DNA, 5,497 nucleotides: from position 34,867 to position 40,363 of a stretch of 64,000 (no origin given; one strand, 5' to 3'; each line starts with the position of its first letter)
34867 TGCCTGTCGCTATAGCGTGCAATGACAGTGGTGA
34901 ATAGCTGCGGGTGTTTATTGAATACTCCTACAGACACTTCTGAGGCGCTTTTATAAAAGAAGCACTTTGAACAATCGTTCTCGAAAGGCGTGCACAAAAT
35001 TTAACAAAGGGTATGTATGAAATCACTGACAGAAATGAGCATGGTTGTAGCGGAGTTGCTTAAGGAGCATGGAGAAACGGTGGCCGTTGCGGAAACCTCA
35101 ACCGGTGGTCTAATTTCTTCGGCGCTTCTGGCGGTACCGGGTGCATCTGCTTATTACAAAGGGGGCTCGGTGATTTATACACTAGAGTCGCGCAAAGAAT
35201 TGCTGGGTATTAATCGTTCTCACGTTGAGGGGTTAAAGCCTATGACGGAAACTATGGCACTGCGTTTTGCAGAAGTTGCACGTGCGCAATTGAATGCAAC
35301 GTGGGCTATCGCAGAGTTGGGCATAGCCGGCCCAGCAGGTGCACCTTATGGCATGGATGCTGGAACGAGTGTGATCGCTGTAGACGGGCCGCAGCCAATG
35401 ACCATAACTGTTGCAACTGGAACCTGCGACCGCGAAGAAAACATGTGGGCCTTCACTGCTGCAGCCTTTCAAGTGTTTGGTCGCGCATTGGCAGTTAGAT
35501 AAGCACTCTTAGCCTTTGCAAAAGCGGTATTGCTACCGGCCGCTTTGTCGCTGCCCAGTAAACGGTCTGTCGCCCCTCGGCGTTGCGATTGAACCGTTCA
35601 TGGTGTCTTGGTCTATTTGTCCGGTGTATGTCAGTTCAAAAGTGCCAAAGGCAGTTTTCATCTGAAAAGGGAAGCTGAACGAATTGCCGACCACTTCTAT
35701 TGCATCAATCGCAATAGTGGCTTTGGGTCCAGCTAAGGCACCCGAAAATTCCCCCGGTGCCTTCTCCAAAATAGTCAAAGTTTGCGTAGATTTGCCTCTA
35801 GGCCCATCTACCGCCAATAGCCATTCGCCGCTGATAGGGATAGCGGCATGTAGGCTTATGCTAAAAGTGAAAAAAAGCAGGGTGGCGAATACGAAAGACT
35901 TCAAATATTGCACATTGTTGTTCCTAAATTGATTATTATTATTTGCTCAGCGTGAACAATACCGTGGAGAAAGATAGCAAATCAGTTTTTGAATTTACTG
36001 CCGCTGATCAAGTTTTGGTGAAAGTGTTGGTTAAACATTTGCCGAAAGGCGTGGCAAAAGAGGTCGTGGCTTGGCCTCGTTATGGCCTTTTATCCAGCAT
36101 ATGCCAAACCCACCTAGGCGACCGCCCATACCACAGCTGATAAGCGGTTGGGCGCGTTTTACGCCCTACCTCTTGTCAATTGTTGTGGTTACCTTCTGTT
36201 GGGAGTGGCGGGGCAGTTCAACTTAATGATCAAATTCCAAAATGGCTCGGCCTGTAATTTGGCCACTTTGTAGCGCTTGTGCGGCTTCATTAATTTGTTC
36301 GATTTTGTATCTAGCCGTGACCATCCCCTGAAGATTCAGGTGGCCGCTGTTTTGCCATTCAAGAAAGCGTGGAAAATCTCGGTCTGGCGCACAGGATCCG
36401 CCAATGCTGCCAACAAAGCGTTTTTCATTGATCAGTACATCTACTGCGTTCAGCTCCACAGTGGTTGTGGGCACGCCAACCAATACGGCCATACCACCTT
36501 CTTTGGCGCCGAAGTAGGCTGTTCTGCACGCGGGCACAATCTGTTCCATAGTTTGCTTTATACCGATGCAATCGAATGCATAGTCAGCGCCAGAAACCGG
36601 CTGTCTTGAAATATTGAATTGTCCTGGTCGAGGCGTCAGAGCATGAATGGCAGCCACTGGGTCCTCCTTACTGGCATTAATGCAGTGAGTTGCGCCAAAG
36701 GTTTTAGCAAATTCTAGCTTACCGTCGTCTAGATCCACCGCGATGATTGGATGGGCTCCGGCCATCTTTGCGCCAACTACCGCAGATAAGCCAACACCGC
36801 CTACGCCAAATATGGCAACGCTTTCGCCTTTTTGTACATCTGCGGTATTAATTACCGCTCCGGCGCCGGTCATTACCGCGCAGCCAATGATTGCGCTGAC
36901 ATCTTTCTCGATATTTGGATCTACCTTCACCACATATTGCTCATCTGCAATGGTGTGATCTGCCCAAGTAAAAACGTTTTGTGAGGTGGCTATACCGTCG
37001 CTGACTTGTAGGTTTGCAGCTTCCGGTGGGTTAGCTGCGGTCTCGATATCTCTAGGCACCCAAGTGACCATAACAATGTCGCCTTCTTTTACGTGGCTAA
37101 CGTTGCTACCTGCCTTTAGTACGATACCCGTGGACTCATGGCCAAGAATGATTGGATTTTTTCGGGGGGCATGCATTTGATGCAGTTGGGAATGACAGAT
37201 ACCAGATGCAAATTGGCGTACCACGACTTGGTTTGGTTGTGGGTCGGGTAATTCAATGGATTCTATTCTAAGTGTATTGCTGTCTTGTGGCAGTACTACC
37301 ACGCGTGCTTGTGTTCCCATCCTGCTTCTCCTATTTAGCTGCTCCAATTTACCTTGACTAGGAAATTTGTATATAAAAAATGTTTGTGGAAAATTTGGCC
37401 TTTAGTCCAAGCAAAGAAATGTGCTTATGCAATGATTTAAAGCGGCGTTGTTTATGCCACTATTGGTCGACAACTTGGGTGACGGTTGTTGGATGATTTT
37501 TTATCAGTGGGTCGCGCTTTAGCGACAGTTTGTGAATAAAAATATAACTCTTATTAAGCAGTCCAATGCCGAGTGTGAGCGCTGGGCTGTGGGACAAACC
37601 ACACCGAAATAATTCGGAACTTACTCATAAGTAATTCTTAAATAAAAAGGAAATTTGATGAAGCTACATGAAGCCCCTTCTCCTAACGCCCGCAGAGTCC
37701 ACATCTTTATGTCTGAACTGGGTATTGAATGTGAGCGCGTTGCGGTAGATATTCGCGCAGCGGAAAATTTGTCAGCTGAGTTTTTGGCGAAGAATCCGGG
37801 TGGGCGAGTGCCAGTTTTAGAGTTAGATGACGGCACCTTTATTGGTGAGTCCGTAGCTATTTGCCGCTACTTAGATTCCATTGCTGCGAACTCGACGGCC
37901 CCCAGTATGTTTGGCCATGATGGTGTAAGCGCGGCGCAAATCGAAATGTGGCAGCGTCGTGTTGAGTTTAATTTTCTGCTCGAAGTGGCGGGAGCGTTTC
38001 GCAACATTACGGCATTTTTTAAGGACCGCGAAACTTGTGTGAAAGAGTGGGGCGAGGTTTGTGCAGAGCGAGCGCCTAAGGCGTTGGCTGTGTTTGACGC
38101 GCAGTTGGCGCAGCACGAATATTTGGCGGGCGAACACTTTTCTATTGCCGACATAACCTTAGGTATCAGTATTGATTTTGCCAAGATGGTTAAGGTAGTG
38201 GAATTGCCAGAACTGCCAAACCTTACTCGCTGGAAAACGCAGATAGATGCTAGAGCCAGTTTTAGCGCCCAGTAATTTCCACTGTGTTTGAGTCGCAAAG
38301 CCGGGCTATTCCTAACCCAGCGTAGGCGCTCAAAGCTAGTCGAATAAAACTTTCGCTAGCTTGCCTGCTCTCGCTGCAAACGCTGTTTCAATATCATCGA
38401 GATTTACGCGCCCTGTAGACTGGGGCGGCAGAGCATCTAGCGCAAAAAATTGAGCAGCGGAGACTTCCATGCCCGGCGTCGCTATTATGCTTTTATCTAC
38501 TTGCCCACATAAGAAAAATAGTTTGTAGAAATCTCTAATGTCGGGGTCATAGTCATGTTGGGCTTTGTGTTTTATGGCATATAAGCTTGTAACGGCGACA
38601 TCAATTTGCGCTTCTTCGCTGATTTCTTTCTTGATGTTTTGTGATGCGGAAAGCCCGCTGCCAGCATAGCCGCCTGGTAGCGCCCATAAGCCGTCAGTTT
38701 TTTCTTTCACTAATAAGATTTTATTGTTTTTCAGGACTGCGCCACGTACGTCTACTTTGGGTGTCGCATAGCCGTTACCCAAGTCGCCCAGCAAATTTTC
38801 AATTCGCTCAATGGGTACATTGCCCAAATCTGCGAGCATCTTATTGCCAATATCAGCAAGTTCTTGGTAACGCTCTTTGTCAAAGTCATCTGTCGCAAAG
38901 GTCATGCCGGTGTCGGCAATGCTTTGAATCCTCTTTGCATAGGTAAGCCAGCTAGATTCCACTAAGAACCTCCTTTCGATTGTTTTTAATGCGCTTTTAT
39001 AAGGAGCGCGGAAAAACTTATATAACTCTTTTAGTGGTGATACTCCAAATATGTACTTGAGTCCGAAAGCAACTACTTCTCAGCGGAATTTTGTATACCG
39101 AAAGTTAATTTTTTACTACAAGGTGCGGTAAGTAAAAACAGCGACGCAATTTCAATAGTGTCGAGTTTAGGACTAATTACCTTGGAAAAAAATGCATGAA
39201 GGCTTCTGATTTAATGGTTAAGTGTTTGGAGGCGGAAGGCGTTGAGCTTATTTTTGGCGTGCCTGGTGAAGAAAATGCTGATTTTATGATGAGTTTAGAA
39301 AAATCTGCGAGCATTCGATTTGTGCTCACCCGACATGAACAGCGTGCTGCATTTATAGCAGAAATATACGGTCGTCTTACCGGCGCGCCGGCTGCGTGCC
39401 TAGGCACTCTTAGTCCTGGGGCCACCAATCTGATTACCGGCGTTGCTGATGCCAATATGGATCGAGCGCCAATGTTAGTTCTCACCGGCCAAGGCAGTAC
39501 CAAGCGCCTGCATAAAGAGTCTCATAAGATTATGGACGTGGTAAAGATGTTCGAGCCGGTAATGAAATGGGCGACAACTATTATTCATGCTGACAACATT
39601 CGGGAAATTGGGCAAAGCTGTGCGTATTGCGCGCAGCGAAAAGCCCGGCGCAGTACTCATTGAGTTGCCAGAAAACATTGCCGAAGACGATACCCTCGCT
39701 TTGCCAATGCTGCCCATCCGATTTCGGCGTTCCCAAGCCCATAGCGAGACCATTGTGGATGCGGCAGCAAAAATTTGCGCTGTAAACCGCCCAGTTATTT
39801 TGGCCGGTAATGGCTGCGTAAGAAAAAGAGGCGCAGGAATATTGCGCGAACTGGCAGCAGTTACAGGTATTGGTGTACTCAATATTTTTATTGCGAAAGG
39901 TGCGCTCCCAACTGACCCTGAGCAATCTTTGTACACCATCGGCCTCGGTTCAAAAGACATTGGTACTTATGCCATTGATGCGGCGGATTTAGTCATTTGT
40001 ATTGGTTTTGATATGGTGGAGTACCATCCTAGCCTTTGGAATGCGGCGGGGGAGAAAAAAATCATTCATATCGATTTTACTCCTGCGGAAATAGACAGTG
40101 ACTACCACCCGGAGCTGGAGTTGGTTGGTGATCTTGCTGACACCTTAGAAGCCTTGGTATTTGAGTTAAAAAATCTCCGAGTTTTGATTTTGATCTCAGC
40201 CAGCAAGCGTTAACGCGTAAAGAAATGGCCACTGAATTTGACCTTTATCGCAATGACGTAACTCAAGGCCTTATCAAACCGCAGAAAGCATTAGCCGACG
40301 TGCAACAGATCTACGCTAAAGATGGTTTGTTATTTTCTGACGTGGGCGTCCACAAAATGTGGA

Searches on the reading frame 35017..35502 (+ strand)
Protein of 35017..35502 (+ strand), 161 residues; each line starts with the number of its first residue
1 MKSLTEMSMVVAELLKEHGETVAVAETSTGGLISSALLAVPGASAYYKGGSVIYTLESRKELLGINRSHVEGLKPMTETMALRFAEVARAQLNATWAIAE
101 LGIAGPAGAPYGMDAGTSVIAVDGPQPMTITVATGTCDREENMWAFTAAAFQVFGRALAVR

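Call 15: search_protein_families(library=pfam, proteins=[window:35017-35502:+])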
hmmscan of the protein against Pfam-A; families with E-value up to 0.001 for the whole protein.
window:35017-35502:+ (161 aa): 1 family
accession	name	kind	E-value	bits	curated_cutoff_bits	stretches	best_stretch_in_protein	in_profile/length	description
PF02464.23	CinA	-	3.5e-37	127.8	23.5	1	6-156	3-153/155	Competence-damaged protein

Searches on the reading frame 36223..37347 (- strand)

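Call 15: search_protein_families(library=pfam, proteins=[window:36223-37347:-])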
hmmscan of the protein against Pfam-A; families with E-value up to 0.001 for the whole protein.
window:36223-37347:- (374 aa): 3 families
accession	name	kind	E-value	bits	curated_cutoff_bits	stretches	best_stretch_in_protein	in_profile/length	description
PF00107.32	ADH_zinc_N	-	9.6e-26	90.7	31.8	1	184-331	1-126/129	Zinc-binding dehydrogenase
PF08240.17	ADH_N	-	1.4e-13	51.4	23.5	1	37-143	1-103/104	Alcohol dehydrogenase GroES-like domain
PF13602.12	ADH_zinc_N_2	-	4.1e-05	24.9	27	1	218-370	2-134/134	Zinc-binding dehydrogenase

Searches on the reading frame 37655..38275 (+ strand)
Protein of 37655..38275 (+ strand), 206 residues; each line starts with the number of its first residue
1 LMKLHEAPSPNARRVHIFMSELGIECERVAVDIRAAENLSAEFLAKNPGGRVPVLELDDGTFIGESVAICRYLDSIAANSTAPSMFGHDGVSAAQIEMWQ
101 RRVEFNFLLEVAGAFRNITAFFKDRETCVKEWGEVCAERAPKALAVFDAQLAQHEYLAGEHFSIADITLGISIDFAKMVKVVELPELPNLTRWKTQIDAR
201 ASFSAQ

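Call 15: search_protein_families(library=pfam, proteins=[window:37655-38275:+])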
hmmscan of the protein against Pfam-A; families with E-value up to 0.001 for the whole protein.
window:37655-38275:+ (206 aa): 6 families
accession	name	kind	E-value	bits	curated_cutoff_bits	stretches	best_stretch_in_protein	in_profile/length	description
PF13409.12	GST_N_2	-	1e-16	61.7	25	1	9-75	2-69/70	Glutathione S-transferase, N-terminal domain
PF13417.12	GST_N_3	-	8.6e-16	58.5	22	1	9-79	7-73/75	Glutathione S-transferase, N-terminal domain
PF02798.26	GST_N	-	4.9e-14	52.8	20.9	1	3-74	4-75/76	Glutathione S-transferase, N-terminal domain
PF00043.30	GST_C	-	4.4e-11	43.3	20.7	1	137-199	28-91/93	Glutathione S-transferase, C-terminal domain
PF14497.11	GST_C_3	-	5.9e-08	33.3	21.6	1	121-201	11-95/104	Glutathione S-transferase, C-terminal domain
PF13410.11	GST_C_2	-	6.3e-08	33.1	24.9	1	131-193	2-66/69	Glutathione S-transferase, C-terminal domain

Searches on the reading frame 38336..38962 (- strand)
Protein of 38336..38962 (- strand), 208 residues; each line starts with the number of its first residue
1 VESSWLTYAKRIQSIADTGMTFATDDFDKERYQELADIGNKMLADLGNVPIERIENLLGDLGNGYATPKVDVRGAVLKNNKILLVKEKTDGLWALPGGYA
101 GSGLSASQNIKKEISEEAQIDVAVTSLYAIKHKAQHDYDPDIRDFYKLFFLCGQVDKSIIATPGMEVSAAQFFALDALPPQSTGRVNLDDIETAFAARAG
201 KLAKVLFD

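Call 15: search_protein_families(library=pfam, proteins=[window:38336-38962:-])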
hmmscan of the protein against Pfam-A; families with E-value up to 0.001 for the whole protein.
window:38336-38962:- (208 aa): 2 families
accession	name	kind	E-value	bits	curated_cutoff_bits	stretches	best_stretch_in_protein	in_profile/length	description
PF12535.13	Nudix_N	-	9.3e-20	70.5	27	1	4-58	2-56/56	Hydrolase of X-linked nucleoside diphosphate N terminal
PF00293.34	NUDIX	-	2.9e-11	43.9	21.1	1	72-180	5-119/134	NUDIX domain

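Call 58: search_protein_families(library=ncbifam, proteins=[window:38336-38962:-], max_evalue=0.00001)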
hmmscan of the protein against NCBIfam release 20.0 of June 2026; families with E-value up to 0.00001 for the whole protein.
window:38336-38962:- (208 aa): 1 family
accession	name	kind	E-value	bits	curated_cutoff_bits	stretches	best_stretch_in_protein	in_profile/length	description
NF003785.0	PRK05379.1-1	equivalog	1.7e-06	27.5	418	1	69-136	203-272/347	bifunctional nicotinamide-nucleotide adenylyltransferase/Nudix hydroxylase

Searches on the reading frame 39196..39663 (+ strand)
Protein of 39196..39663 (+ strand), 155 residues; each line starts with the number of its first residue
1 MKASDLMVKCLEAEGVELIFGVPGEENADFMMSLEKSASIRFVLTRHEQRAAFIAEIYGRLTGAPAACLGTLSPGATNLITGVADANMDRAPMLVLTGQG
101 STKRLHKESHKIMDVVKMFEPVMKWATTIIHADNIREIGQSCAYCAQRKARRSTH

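Call 15: search_protein_families(library=pfam, proteins=[window:39196-39663:+])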
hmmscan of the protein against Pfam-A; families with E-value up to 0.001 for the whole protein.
window:39196-39663:+ (155 aa): 1 family
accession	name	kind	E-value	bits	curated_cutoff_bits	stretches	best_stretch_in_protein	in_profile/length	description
PF02776.23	TPP_enzyme_N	-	3.4e-36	124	26.8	1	1-117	1-118/119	Thiamine pyrophosphate enzyme, N-terminal TPP binding domain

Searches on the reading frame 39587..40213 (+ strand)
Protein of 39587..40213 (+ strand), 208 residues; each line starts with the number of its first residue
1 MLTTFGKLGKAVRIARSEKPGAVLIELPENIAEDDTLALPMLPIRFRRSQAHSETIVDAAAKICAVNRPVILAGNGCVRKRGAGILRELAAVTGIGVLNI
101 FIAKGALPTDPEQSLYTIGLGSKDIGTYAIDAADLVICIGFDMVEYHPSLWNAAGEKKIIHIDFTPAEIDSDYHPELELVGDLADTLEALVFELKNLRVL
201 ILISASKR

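Call 15: search_protein_families(library=pfam, proteins=[window:39587-40213:+])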
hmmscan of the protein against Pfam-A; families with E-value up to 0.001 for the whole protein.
window:39587-40213:+ (208 aa): 1 family
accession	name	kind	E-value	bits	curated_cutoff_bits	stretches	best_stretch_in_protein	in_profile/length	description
PF00205.28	TPP_enzyme_M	-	2e-26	92.8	30.4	1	58-190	3-137/137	Thiamine pyrophosphate enzyme, central domain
